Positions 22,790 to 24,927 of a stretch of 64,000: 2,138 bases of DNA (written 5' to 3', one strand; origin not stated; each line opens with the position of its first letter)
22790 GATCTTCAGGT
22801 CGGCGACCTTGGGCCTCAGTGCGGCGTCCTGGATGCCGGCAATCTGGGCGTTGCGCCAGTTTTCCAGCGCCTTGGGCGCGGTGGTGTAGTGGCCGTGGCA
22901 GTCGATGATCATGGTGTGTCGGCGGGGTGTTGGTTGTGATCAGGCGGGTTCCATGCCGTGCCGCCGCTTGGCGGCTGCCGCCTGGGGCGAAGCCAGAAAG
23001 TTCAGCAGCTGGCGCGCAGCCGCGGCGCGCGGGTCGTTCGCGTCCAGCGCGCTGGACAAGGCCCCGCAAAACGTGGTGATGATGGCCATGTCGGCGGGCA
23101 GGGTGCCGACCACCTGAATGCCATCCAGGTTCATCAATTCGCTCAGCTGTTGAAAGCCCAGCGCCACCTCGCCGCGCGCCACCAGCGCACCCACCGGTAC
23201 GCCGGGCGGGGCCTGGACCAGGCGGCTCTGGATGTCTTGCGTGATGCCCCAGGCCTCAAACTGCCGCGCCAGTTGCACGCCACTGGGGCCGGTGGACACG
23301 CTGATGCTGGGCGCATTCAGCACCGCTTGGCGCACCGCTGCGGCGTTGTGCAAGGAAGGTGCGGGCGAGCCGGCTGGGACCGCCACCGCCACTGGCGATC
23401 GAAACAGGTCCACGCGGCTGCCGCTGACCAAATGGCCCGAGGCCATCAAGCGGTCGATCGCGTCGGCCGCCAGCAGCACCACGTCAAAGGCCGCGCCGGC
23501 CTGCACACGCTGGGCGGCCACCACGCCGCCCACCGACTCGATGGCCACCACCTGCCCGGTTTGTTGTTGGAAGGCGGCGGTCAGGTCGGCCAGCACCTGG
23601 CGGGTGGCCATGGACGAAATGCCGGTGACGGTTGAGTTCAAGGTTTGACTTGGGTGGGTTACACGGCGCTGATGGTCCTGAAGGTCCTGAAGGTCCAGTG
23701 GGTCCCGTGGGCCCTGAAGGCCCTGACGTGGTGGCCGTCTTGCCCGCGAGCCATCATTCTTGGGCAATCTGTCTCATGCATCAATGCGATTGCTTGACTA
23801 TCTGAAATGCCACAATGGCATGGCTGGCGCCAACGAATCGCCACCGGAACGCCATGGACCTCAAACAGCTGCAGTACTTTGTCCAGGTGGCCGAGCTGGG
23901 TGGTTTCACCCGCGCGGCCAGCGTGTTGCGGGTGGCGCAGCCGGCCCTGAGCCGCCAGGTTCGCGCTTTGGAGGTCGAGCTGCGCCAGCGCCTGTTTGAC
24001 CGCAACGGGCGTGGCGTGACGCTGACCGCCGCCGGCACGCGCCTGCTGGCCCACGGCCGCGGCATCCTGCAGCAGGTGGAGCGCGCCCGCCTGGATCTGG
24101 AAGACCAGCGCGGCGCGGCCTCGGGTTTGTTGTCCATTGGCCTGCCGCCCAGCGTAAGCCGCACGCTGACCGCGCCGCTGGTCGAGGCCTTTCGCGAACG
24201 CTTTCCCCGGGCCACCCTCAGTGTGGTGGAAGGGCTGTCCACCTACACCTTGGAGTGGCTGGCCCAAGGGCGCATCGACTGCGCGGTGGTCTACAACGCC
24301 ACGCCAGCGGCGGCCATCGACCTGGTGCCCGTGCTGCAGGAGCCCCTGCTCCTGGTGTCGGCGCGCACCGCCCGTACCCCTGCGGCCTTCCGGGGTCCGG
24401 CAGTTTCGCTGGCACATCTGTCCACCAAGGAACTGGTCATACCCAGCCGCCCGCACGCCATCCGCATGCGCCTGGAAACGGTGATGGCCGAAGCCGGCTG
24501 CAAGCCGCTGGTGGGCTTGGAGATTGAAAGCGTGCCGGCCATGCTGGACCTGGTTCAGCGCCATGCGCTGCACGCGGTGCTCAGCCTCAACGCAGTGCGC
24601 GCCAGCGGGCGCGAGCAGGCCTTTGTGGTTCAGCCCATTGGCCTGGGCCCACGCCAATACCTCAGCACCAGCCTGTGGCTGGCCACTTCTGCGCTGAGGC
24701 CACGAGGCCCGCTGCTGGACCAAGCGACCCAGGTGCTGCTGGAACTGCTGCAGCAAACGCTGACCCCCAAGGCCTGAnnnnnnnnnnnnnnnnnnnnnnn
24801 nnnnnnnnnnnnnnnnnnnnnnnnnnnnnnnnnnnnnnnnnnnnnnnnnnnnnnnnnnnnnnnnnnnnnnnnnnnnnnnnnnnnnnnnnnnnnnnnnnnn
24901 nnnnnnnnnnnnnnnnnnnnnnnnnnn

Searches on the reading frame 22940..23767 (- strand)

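Call 96: search_protein_families(library=pfam, proteins=[window:22940-23767:-], max_evalue=0.001)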
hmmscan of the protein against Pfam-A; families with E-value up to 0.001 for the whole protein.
window:22940-23767:- (275 aa): 2 families
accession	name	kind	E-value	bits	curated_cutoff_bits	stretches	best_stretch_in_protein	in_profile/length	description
PF13531.11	SBP_bac_11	-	3.3e-43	148.5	25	1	50-273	4-227/227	Bacterial extracellular solute-binding protein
PF01547.30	SBP_bac_1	-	8e-06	26.5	26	0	62-114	13-71/307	Bacterial extracellular solute-binding protein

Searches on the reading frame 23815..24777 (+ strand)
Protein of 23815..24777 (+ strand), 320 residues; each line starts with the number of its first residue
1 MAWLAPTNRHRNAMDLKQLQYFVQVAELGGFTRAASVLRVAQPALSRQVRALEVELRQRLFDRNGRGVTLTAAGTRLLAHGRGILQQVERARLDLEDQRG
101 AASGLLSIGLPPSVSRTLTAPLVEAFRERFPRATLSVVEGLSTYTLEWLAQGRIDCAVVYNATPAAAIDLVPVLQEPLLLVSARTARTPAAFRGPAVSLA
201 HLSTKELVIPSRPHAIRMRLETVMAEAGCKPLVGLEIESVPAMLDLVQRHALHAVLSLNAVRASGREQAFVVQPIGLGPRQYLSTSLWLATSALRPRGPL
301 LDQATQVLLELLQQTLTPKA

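Call 96: search_protein_families(library=pfam, proteins=[window:23815-24777:+], max_evalue=0.001)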
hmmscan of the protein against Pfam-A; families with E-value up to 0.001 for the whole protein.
window:23815-24777:+ (320 aa): 2 families
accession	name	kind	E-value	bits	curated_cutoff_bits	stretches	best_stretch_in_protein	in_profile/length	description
PF03466.25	LysR_substrate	-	6.9e-29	101.2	28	1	100-314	2-206/209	LysR substrate binding domain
PF00126.33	HTH_1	-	1.7e-22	79.6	26.6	1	16-74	1-59/60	Bacterial regulatory helix-turn-helix protein, lysR family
